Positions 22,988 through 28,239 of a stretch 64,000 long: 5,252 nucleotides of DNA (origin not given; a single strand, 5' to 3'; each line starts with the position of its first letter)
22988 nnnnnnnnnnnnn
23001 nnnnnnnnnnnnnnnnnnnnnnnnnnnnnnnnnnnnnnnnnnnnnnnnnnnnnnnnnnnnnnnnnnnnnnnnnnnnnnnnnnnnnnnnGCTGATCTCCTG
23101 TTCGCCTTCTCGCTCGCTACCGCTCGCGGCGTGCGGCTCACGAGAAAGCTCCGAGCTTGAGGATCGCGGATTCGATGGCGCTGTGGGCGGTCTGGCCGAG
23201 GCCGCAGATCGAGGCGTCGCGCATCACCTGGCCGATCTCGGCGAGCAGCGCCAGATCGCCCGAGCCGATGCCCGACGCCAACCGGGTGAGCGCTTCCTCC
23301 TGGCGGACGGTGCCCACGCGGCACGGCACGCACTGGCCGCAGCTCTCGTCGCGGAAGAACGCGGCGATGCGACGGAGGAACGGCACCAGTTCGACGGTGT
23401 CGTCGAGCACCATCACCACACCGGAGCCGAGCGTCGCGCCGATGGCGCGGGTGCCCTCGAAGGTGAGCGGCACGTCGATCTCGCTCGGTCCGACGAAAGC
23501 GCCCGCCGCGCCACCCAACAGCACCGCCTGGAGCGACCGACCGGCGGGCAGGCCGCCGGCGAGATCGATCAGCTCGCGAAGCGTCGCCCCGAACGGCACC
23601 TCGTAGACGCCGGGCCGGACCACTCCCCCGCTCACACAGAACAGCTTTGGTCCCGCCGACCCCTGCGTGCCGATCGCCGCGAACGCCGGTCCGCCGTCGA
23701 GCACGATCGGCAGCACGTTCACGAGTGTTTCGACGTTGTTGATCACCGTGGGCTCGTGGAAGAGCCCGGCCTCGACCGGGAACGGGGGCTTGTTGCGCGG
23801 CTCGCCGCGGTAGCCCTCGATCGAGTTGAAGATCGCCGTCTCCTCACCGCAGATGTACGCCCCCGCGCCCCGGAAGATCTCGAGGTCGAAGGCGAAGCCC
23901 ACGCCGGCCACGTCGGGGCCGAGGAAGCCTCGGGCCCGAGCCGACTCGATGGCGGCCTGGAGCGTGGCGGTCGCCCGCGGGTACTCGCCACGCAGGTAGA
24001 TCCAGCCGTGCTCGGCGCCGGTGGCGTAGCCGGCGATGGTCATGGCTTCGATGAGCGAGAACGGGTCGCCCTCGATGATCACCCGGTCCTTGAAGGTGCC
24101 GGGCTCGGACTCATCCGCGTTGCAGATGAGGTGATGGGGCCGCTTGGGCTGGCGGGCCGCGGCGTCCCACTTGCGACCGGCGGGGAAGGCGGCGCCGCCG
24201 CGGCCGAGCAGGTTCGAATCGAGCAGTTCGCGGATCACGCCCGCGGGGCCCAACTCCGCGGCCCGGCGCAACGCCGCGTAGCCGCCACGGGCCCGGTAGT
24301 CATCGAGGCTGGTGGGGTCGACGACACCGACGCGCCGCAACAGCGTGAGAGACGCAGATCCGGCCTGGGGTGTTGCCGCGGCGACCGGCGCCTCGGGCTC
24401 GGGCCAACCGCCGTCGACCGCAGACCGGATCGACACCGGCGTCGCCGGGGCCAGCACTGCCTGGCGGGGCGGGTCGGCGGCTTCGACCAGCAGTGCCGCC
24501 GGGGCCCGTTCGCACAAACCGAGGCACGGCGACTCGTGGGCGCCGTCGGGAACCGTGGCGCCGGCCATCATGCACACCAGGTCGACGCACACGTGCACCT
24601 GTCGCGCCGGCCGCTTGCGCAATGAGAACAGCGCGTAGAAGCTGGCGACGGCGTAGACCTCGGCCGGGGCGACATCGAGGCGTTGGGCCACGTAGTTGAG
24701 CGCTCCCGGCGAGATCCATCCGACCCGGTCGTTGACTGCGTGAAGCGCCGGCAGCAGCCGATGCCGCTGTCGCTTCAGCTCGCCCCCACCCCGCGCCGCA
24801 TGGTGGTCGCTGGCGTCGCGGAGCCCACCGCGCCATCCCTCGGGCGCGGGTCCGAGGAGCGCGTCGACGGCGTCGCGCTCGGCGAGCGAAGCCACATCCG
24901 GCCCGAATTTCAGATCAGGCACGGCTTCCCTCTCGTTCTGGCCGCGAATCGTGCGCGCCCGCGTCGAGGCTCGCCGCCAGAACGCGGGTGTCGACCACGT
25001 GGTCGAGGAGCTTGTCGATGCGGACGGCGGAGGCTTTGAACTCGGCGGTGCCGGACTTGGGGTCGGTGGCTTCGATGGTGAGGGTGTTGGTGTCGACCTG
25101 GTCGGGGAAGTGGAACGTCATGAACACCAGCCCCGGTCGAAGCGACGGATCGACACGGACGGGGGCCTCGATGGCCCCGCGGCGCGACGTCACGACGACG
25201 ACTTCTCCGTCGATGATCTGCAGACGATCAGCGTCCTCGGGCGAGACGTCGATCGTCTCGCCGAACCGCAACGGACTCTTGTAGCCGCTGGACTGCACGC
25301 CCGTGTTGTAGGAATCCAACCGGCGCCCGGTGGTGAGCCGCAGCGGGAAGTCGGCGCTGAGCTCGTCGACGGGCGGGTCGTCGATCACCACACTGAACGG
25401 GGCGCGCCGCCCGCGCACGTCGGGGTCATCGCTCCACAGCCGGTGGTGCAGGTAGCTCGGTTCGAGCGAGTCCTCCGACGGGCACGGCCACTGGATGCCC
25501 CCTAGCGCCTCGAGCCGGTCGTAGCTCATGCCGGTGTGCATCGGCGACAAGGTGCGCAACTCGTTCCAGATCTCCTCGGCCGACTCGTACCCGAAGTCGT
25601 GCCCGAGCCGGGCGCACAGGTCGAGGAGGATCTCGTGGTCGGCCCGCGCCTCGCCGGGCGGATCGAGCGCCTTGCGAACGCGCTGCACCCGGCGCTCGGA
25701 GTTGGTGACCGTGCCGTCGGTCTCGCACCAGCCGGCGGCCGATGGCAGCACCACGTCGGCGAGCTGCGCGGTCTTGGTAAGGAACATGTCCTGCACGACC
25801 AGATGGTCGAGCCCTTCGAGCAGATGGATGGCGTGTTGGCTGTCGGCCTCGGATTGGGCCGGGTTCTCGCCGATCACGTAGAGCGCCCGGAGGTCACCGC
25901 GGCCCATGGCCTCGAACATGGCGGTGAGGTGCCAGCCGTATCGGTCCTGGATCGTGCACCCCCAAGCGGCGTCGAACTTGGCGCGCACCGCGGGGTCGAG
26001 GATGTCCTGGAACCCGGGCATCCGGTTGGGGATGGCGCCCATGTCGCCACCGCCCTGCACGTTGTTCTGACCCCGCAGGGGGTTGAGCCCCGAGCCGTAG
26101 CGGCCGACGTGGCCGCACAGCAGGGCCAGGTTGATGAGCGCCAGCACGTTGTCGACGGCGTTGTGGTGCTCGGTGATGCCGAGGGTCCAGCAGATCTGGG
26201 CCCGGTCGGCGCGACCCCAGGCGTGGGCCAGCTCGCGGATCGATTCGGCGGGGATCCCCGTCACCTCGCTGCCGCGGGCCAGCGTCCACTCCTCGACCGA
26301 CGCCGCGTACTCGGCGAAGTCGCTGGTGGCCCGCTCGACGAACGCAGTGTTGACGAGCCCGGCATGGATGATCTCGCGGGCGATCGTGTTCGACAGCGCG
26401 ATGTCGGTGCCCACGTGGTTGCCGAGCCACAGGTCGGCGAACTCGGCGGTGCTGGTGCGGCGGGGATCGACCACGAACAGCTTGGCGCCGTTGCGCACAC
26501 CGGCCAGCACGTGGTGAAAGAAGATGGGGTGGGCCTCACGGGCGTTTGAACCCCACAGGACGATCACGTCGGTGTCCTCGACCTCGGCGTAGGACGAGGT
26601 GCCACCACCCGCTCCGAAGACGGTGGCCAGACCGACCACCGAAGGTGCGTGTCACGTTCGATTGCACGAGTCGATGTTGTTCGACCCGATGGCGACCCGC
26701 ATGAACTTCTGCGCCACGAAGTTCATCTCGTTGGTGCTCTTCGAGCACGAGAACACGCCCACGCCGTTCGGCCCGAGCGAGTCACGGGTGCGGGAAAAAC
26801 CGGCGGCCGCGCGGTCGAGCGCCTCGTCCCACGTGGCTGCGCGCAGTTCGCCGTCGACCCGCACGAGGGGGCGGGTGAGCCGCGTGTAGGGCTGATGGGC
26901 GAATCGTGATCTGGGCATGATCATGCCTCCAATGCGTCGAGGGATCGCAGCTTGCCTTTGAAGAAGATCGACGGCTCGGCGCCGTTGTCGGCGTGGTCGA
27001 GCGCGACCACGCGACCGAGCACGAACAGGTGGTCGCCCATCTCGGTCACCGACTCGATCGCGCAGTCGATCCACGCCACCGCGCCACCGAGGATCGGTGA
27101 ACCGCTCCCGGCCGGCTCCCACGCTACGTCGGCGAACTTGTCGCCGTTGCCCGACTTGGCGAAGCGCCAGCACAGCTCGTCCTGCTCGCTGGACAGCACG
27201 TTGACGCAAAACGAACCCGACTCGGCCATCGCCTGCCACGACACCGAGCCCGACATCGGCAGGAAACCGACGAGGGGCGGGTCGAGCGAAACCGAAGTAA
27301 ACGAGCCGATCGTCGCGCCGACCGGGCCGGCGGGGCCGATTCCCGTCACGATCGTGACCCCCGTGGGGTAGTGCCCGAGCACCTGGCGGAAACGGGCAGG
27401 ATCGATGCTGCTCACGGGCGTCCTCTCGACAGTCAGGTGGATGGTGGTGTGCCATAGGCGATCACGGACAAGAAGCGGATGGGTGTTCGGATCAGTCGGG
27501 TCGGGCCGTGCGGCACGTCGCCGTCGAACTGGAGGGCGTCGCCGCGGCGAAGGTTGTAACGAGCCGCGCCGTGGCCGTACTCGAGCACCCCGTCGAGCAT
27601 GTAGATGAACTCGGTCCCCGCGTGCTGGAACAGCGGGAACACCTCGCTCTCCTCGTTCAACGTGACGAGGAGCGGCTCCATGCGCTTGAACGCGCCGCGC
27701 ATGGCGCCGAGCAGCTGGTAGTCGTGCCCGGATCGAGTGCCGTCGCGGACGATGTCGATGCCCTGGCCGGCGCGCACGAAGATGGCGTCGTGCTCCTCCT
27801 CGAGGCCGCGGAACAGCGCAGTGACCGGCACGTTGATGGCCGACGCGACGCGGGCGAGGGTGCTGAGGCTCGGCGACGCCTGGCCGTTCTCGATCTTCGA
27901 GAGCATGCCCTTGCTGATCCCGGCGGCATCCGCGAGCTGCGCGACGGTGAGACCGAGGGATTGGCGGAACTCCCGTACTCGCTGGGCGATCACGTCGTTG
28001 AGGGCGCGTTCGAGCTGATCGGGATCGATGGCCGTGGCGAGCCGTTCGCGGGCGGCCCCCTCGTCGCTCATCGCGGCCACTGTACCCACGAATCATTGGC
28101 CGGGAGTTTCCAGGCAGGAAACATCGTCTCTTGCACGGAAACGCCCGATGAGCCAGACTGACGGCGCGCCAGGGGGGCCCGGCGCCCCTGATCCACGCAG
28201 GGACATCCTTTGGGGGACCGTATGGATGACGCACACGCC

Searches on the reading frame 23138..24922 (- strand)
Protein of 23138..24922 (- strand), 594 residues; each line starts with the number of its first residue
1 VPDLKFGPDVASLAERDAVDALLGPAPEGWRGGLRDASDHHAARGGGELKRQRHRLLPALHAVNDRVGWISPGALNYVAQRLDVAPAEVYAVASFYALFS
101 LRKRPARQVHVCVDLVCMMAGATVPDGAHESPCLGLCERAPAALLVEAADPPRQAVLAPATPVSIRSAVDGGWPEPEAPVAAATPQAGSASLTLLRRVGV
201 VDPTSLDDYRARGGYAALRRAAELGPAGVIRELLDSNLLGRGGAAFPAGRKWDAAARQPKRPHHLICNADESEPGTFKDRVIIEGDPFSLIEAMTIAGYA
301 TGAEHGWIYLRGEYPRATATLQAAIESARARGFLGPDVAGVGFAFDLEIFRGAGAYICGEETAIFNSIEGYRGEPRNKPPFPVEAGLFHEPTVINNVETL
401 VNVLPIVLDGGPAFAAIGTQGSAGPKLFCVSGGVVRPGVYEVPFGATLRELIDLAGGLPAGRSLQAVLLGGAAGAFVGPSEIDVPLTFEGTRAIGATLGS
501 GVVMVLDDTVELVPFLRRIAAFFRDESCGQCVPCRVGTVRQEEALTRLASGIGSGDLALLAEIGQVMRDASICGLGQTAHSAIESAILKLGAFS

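Call 11: search_protein_families(library=pfam, proteins=[window:23138-24922:-], max_evalue=0.001)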
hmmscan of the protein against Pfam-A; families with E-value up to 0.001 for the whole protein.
window:23138-24922:- (594 aa): 5 families
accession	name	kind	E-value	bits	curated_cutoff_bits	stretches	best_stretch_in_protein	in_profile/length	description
PF01512.22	Complex1_51K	-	1.1e-44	152.3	31.2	1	235-403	3-148/150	Nuo51 FMN-binding domain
PF10589.14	NADH_4Fe-4S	-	8e-22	77.4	23.5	1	516-587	3-75/85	NADH-ubiquinone oxidoreductase-F iron-sulfur binding region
PF01257.25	2Fe-2S_thioredx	-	1.5e-20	73.9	24.8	1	49-122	8-81/145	Thioredoxin-like [2Fe-2S] ferredoxin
PF10531.15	SLBB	-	3.3e-10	40.1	27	1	428-466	2-40/55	SLBB domain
PF22461.2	SLBB_2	-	3.7e-07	30.6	27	1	426-472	1-49/79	SLBB domain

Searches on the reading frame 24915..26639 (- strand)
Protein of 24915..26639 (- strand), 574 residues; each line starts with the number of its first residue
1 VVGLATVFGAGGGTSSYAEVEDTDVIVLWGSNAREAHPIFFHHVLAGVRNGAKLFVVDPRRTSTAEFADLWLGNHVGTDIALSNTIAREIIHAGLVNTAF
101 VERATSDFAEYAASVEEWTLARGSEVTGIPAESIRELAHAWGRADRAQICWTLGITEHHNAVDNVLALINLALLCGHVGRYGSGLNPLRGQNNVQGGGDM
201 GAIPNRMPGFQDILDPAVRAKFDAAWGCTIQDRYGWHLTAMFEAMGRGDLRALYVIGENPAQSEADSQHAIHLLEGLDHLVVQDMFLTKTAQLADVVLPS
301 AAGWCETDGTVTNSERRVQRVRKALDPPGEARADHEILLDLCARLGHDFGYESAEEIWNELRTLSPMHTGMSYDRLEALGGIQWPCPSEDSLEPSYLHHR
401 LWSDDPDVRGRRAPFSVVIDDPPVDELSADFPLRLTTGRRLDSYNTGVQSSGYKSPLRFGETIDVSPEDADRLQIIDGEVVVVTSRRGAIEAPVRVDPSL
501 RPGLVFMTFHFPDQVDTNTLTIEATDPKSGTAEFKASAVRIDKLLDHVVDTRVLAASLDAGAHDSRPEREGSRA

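Call 11: search_protein_families(library=pfam, proteins=[window:24915-26639:-], max_evalue=0.001)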
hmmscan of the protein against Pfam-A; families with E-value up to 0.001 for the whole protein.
window:24915-26639:- (574 aa): 2 families
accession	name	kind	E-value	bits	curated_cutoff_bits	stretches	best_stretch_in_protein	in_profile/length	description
PF00384.28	Molybdopterin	-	9.1e-52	176.7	24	1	14-343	99-352/353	Molybdopterin oxidoreductase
PF01568.27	Molydop_binding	-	5.5e-27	94.4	26.8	1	433-536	1-108/110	Molydopterin dinucleotide binding domain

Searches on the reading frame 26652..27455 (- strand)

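Call 11: search_protein_families(library=pfam, proteins=[window:26652-27455:-], max_evalue=0.001)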
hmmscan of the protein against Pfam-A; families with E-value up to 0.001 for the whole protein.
window:26652-27455:- (267 aa): 1 family
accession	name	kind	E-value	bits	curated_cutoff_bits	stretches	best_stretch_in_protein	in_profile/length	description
PF00384.28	Molybdopterin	-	2.6e-11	43.6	24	1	192-266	1-80/353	Molybdopterin oxidoreductase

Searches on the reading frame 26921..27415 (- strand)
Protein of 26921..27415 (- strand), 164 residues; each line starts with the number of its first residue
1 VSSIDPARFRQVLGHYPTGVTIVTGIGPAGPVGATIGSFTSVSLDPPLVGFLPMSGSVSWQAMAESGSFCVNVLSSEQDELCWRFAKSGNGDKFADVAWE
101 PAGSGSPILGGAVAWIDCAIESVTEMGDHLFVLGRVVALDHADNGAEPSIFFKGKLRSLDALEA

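Call 11: search_protein_families(library=pfam, proteins=[window:26921-27415:-], max_evalue=0.001)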
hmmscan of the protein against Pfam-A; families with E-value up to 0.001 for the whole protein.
window:26921-27415:- (164 aa): 1 family
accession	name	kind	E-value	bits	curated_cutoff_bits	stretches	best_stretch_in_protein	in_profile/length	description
PF01613.24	Flavin_Reduct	-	2.1e-42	145.3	27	1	13-159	1-152/153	Flavin reductase like domain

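Call 102: search_solved_structures(query=window:26921-27415:-, max_evalue=1e-8)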
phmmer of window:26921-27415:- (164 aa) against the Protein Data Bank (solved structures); distinct sequences matched with E-value up to 1e-8: 20.
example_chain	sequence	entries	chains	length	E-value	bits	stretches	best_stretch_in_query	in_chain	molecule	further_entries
3nfw_A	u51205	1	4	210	1.4e-37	132.4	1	3-159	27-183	Flavin reductase-like, FMN-binding protein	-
4xhy_A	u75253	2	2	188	8.7e-33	116.8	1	8-157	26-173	Flavin reductase domain protein, FMN-binding protein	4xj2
3rh7_A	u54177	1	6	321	2.5e-29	105.6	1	4-142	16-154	Hypothetical oxidoreductase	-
5zc2_B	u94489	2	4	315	3.3e-24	88.9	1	4-155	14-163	p-hydroxyphenylacetate 3-hydroxylase, reductase component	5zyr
4r82_A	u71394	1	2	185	1e-23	87.3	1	5-156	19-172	Oxidoreductase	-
4hx6_A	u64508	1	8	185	1.1e-23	87.2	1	5-156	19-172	Oxidoreductase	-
8ct0_A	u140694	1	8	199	1.4e-21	80.3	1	4-144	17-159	Flavin reductase (NADH)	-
3pft_A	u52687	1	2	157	1.7e-21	80.1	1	4-159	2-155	Flavin reductase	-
5cho_A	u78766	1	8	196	4.9e-20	75.3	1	7-159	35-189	Flavin reductase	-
4ywn_A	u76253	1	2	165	2.9e-19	72.8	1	7-160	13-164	NADH-fmn oxidoreductase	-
4l82_A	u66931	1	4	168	4.3e-19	72.2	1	4-154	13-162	RifeA.00250.a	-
4f07_A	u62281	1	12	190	1e-18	71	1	3-155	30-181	Styrene monooxygenase component 2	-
1rz0_A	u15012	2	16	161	8.9e-18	68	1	5-159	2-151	phenol 2-hydroxylase component B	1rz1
3cb0_A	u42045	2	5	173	3.4e-17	66.1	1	2-145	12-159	4-HYDROXYPHENYLACETATE 3-MONOOXYGENASE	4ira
9fd4_A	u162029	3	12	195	2.9e-15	59.8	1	7-143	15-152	Flavin reductase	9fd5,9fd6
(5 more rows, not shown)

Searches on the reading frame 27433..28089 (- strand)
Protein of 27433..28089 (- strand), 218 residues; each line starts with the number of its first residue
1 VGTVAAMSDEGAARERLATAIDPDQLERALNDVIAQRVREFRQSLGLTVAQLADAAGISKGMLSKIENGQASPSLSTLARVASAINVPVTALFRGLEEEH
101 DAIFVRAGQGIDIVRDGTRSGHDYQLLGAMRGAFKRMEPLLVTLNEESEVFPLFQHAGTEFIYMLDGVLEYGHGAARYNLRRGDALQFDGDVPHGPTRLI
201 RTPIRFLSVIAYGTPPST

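Call 11: search_protein_families(library=pfam, proteins=[window:27433-28089:-], max_evalue=0.001)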
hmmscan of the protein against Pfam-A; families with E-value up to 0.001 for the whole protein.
window:27433-28089:- (218 aa): 6 families
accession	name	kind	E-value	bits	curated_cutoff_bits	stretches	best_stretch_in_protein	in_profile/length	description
PF01381.28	HTH_3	-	2.8e-16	59.7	23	1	38-90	1-53/55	Helix-turn-helix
PF13560.12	HTH_31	-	1.2e-12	48.4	27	1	35-89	3-58/64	Helix-turn-helix domain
PF07883.17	Cupin_2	-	5.3e-10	39.3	27.2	1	141-209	2-69/70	Cupin domain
PF12844.13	HTH_19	-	4.4e-09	36.6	30.2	1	36-95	2-61/64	Helix-turn-helix domain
PF13443.12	HTH_26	-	5.8e-06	26.9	22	1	39-88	3-53/63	Cro/C1-type HTH DNA-binding domain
PF13413.12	HTH_25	-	0.00057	20.1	24.6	0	39-70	3-34/62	Helix-turn-helix domain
